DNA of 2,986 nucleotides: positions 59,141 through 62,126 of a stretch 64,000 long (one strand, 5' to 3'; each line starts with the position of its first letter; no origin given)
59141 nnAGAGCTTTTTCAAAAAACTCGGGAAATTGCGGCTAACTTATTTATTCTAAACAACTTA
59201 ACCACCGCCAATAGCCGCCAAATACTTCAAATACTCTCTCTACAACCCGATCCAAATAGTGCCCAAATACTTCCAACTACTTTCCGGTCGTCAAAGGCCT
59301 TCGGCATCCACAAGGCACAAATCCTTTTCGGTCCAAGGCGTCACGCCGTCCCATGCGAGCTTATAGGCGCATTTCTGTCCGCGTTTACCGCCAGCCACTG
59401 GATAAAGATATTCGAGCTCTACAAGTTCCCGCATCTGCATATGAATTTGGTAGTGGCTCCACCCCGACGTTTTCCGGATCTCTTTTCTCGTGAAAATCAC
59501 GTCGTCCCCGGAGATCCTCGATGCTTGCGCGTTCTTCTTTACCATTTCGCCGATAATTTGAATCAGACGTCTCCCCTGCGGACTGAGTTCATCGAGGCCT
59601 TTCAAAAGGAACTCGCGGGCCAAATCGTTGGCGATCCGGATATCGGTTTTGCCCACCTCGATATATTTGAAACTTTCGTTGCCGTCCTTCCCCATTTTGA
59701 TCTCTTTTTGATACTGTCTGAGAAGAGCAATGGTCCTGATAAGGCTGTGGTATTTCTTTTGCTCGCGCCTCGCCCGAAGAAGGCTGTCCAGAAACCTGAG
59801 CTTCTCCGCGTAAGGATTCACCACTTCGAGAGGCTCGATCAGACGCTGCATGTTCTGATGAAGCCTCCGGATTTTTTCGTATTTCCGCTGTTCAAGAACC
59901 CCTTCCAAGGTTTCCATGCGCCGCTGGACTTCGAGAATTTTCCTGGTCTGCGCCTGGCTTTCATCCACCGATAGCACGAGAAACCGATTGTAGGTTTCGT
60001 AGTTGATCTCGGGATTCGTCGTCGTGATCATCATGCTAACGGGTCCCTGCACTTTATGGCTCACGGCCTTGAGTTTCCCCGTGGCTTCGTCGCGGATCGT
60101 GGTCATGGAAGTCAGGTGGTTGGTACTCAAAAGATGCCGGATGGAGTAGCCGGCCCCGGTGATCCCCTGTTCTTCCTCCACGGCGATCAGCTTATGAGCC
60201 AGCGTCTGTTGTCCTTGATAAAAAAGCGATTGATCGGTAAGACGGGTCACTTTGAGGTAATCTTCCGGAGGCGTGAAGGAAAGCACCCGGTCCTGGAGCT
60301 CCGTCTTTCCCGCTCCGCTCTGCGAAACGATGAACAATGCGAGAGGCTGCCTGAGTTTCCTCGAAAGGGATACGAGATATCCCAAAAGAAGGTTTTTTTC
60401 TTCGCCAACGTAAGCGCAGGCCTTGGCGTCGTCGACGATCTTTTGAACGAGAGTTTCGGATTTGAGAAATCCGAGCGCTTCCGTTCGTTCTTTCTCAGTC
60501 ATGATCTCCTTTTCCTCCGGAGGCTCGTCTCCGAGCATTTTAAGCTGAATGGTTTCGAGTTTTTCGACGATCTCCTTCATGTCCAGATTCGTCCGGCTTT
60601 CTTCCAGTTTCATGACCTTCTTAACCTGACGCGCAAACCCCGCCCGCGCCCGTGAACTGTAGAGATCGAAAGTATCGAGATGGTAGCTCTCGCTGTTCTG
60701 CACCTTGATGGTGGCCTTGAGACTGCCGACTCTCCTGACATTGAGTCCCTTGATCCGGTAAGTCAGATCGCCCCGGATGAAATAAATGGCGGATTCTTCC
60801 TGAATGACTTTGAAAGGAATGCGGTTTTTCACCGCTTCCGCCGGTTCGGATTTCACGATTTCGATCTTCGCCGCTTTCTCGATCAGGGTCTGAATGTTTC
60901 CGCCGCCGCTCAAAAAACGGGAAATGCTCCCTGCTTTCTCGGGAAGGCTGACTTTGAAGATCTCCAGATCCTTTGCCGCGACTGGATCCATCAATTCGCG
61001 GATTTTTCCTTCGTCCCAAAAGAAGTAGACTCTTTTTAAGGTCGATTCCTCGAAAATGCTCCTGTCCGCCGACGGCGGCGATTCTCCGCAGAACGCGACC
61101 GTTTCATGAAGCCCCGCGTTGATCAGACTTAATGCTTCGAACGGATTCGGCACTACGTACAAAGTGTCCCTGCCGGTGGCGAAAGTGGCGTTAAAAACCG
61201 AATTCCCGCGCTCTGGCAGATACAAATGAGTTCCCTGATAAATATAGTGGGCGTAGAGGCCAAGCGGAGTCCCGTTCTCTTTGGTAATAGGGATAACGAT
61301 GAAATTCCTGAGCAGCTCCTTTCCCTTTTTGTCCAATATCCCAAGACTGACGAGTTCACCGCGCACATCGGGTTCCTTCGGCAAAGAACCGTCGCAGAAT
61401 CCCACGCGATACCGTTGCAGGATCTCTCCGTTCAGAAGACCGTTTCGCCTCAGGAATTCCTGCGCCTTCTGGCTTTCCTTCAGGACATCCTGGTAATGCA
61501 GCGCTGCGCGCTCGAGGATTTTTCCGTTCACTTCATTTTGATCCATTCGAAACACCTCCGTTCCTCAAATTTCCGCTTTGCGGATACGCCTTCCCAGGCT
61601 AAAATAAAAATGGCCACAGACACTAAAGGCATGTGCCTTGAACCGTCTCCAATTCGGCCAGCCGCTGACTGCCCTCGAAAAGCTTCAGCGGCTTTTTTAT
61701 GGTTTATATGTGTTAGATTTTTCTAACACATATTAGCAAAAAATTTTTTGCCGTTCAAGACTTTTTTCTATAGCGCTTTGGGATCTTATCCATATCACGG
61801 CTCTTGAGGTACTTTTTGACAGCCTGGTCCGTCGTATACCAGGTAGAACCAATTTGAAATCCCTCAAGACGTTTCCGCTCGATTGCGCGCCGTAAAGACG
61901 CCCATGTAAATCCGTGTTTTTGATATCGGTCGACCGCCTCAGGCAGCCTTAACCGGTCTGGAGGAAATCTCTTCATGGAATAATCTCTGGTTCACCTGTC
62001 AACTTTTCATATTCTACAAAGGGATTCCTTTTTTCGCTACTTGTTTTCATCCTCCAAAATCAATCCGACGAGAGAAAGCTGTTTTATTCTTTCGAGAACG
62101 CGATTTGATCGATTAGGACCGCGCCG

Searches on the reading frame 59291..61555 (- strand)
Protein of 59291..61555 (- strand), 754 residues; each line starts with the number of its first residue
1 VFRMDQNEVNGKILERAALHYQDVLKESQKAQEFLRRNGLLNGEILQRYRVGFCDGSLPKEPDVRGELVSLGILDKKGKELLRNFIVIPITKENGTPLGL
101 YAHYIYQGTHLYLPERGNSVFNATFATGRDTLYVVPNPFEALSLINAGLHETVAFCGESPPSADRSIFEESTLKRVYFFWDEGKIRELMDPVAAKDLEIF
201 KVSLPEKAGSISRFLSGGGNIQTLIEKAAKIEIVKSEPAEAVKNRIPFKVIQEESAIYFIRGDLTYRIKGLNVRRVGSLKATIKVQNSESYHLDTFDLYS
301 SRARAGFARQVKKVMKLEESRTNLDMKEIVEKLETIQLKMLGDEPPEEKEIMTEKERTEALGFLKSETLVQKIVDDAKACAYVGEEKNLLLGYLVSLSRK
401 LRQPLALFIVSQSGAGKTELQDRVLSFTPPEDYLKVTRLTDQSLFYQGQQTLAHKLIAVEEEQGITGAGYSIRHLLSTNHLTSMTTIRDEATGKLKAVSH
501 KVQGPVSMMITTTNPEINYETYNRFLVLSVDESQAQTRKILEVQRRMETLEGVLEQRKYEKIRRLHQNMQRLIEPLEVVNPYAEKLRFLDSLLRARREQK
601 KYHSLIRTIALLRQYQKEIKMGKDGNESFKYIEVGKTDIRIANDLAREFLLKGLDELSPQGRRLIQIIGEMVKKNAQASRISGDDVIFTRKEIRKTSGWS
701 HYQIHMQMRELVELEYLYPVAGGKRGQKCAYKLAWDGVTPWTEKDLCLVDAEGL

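Call 4: search_protein_families(library=pfam, proteins=[window:59291-61555:-], max_evalue=0.01)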
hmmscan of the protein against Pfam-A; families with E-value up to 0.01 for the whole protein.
window:59291-61555:- (754 aa): 0 families

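Call 16: search_protein_families(library=ncbifam, proteins=[window:59291-61555:-], max_evalue=0.01)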
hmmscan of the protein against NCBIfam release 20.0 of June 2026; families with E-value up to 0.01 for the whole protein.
window:59291-61555:- (754 aa): 0 families

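Call 17: search_protein_families(library=phrogs, proteins=[window:59291-61555:-], max_evalue=0.001)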
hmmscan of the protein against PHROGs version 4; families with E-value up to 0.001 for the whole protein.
window:59291-61555:- (754 aa): 1 family
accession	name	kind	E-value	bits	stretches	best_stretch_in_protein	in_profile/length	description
phrog_24043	-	unknown function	4.8e-05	23.4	1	433-530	311-406/471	-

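Call 19: find_related_loci(query=A1, collection=genome_contigs, flank=10000)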
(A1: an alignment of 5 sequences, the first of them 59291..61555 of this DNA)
Query A1 (754 aa) in genome_contigs; peptide patterns used: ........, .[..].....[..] (x = any residue, [..] = any of these).
387 stretches matched a pattern; 1 encode a relative of the query (tblastn E <= 1e-3); 1 distinct loci.
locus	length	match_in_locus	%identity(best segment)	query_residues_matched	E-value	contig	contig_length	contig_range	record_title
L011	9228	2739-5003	70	1-754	0e+0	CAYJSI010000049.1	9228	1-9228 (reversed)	MAG TPA_asm: uncultured bacterium isolate ERP125453_co1_405 genome assembly, contig: NODE_8977_length_9228_cov_8.994549,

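Call 20: find_related_loci(query=A1, collection=metagenome_contigs, flank=10000)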
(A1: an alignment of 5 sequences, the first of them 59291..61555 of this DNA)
Query A1 (754 aa) in metagenome_contigs; peptide patterns used: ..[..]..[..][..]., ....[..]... (x = any residue, [..] = any of these).
424 stretches matched a pattern; 1 encode a relative of the query (tblastn E <= 1e-3); 1 distinct loci.
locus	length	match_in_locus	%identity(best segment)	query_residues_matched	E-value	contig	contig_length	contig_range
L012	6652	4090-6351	75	3-754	0e+0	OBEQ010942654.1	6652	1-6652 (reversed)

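Call 56: search_solved_structures(query=A1, max_evalue=1)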
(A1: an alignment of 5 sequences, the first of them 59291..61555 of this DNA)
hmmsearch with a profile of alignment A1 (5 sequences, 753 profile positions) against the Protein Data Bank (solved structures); distinct sequences matched with E-value up to 1: 6.
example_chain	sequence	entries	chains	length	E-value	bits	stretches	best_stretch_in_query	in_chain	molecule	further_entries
3b39_A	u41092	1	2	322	0.00018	22.6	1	12-168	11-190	DNA primase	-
1dd9_A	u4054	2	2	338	0.00018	22.6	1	11-168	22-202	DNA PRIMASE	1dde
1eqn_A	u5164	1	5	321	0.00021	22.4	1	12-168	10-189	DNA PRIMASE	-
6zka_t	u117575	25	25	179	0.23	12.4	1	565-623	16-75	NADH:ubiquinone oxidoreductase subunit B9 | NADH dehydrogenase [ubiquinone] 1 beta subcomplex subunit 9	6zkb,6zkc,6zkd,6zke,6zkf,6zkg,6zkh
7zd6_t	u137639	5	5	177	0.24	12.3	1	565-623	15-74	NADH dehydrogenase [ubiquinone] 1 beta subcomplex subunit 9 | Complex I-B22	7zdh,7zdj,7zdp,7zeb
5lnk_t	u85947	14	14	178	0.24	12.3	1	565-623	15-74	Mitochondrial complex I, B22 subunit | NADH:ubiquinone oxidoreductase subunit B9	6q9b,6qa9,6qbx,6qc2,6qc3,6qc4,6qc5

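Call 61: find_related_loci(query=A1, collection=viral_contigs, flank=10000)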
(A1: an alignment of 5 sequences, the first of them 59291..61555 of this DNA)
Query A1 (754 aa) in viral_contigs; peptide patterns used: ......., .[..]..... (x = any residue, [..] = any of these).
223 stretches matched a pattern, but none encodes a relative of the query by tblastn (E <= 1e-3).

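Call 62: find_homologous_proteins(query=window:59291-61555:-, max_evalue=0.00001)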
Query window:59291-61555:- (754 aa): 32 proteins with E <= 0.00001 among 8000 candidates.
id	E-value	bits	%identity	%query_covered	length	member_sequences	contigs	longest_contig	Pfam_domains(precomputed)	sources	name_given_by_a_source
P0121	0.0e+0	1666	100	100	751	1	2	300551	PF27228.1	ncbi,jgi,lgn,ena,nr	ncbi:MAG TPA: hypothetical protein PLO78_05190 [Candidatus Omnitrophota bacterium]|nr:hypothetical p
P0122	0.0e+0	1420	85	99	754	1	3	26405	PF27228.1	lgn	-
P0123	0.0e+0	1379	80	100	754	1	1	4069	PF27228.1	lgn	-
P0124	0.0e+0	1286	75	100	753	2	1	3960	PF27228.1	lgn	-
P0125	0.0e+0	1217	73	99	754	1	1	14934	PF27228.1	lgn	-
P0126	0.0e+0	1157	70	99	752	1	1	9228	PF27228.1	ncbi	-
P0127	0.0e+0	1149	70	98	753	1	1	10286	PF27228.1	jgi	-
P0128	5.3e-211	721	48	99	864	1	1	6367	PF08275.18,PF13155.13,PF01807.26,PF13662.13,PF13362.13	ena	-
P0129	2.0e-199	682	46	97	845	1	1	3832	PF08275.18,PF27228.1,PF13155.13,PF01807.26,PF13662.13,PF13362.13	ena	-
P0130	5.8e-197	674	45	99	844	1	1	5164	PF08275.18,PF27228.1,PF13155.13,PF01807.26,PF13662.13,PF13362.13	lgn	-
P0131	2.1e-190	653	45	96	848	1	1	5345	PF08275.18,PF27228.1,PF13155.13,PF01807.26,PF13662.13,PF13362.13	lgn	-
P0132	3.2e-185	635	44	96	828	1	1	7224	PF08275.18,PF27228.1,PF13155.13,PF01807.26,PF13362.13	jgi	-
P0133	1.4e-178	613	42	96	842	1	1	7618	PF08275.18,PF27228.1,PF13155.13,PF01807.26,PF13662.13,PF13362.13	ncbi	-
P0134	3.2e-176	606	42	98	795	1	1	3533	PF08275.18,PF27228.1,PF13155.13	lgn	-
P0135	4.6e-176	605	42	98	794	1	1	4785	PF08275.18,PF27228.1,PF13155.13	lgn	-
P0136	2.3e-174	600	43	96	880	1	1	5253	PF08275.18,PF27228.1,PF13155.13,PF01807.26,PF13662.13,PF01751.29,PF13362.13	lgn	-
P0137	7.8e-161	555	40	97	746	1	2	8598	PF08275.18,PF27228.1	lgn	-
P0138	3.1e-152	526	38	97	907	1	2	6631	PF08275.18,PF27228.1,PF13155.13,PF01807.26,PF13662.13,PF01751.29,PF13362.13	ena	-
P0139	1.2e-138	481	39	96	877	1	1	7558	PF08275.18,PF27228.1,PF13155.13,PF01807.26,PF13662.13,PF13362.13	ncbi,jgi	jgi:DNA primase catalytic core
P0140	1.0e-137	478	52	59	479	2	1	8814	PF27228.1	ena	-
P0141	3.0e-134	467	37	95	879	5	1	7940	PF08275.18,PF27228.1,PF13155.13,PF01807.26,PF13662.13,PF01751.29,PF13362.13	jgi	jgi:DNA primase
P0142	1.1e-112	396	35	96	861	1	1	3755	PF08275.18,PF27228.1,PF13155.13,PF01807.26,PF13662.13,PF13362.13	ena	-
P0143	2.0e-111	392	33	95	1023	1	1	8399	PF08275.18,PF27228.1,PF13155.13,PF01807.26,PF13662.13,PF13362.13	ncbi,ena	-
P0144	3.2e-111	391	34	96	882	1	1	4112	PF08275.18,PF27228.1,PF13155.13,PF01807.26,PF13662.13,PF01751.29,PF13362.13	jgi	jgi:DNA primase catalytic core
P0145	8.7e-103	363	33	96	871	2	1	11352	PF08275.18,PF27228.1,PF13155.13,PF01807.26,PF13662.13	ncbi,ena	-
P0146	4.5e-99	351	32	96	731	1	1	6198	PF27228.1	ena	-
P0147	6.6e-91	324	33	96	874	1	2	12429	PF08275.18,PF27228.1,PF13155.13,PF01807.26,PF13662.13,PF13362.13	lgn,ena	-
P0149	2.8e-88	315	32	96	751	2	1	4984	PF27228.1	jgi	jgi:hypothetical protein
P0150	4.9e-85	304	32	97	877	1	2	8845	PF27228.1,PF13155.13,PF01807.26,PF13662.13,PF13362.13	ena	-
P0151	7.8e-85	304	31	97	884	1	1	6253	PF08275.18,PF27228.1,PF13155.13,PF01807.26,PF13662.13,PF13362.13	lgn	-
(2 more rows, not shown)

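Call 63: find_encoding_contigs(protein=P0147, flank=10000, max_places=2)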
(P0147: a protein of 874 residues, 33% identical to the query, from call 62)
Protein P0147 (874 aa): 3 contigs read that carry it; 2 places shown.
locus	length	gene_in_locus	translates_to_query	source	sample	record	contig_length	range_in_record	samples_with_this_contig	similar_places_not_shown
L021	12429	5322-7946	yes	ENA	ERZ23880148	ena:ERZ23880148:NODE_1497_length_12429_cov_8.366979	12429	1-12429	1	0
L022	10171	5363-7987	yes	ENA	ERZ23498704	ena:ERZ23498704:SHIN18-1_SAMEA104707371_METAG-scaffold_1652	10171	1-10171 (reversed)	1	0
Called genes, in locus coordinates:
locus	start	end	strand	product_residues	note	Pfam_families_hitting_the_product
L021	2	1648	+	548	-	?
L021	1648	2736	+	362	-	PF13620:CarboxypepD_reg (weak)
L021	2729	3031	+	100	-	-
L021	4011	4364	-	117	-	-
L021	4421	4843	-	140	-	PF13560:HTH_31, PF01381:HTH_3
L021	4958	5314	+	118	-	-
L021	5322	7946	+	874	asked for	PF01807:Zn_ribbon_DnaG, PF08275:DNAG_N, PF13155:Toprim_2, PF13362:Toprim_3 (faint), PF13662:Toprim_4 (faint), PF27228:MTBMA_p00010_2nd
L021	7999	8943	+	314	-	PF13495:Phage_int_SAM_4 (weak), PF00589:Phage_integrase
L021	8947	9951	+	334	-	PF00589:Phage_integrase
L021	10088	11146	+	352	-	-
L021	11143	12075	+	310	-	-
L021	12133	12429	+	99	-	?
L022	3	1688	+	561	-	?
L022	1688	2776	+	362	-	PF13620:CarboxypepD_reg (weak)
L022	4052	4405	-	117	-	-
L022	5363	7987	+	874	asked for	PF01807:Zn_ribbon_DnaG, PF08275:DNAG_N, PF13155:Toprim_2, PF13362:Toprim_3 (faint), PF13662:Toprim_4 (faint), PF27228:MTBMA_p00010_2nd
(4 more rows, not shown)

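Call 64: find_encoding_contigs(protein=P0137, flank=10000, max_places=2)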
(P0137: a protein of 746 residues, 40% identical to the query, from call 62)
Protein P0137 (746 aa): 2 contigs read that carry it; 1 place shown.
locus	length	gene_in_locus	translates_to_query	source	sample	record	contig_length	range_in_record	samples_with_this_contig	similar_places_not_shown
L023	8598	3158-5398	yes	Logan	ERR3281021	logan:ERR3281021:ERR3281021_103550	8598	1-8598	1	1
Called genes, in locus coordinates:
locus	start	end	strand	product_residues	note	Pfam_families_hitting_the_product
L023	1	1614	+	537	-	?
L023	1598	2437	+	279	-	-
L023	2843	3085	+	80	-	-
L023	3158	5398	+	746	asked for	PF08275:DNAG_N, PF27228:MTBMA_p00010_2nd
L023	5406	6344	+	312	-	PF02899:Phage_int_SAM_1 (weak), PF00589:Phage_integrase, PF22823:MrpR_C_cat (weak)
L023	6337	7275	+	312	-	PF00589:Phage_integrase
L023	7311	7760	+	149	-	PF01850:PIN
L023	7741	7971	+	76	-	-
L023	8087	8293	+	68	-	PF04255:DUF433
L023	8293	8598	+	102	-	?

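Call 78: search_protein_families(library=pfam, proteins=[L021:4958-5314:+, L023:2843-3085:+], max_evalue=5)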
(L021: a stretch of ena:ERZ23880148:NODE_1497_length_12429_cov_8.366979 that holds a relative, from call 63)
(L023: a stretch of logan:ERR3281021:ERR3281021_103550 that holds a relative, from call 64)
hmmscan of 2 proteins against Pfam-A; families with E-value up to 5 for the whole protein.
L021:4958-5314:+ (118 aa): 0 families

L023:2843-3085:+ (80 aa): 1 family
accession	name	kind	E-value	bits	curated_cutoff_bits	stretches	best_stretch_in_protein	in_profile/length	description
PF10047.15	DUF2281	-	0.052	14.6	26.5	1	53-78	4-29/64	Protein of unknown function (DUF2281)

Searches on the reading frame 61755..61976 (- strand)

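Call 4: search_protein_families(library=pfam, proteins=[window:61755-61976:-], max_evalue=0.01)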
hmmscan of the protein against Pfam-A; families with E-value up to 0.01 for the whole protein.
window:61755-61976:- (73 aa): 0 families

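Call 16: search_protein_families(library=ncbifam, proteins=[window:61755-61976:-], max_evalue=0.01)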
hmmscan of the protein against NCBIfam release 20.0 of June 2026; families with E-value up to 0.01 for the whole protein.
window:61755-61976:- (73 aa): 0 families

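Call 17: search_protein_families(library=phrogs, proteins=[window:61755-61976:-], max_evalue=0.001)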
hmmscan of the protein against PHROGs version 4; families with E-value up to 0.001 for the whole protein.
window:61755-61976:- (73 aa): 0 families

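Call 78: search_protein_families(library=pfam, proteins=[window:61755-61976:-], max_evalue=5)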
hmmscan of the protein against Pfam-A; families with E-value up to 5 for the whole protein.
window:61755-61976:- (73 aa): 2 families
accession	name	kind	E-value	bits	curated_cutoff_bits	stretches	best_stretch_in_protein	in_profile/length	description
PF07618.16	DUF1580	-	0.011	15.8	24.4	1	35-59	31-55/57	Protein of unknown function (DUF1580)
PF25189.1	Tad8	-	0.11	12.8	27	1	42-72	35-65/76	Type II Thoeris inhibitor Tad8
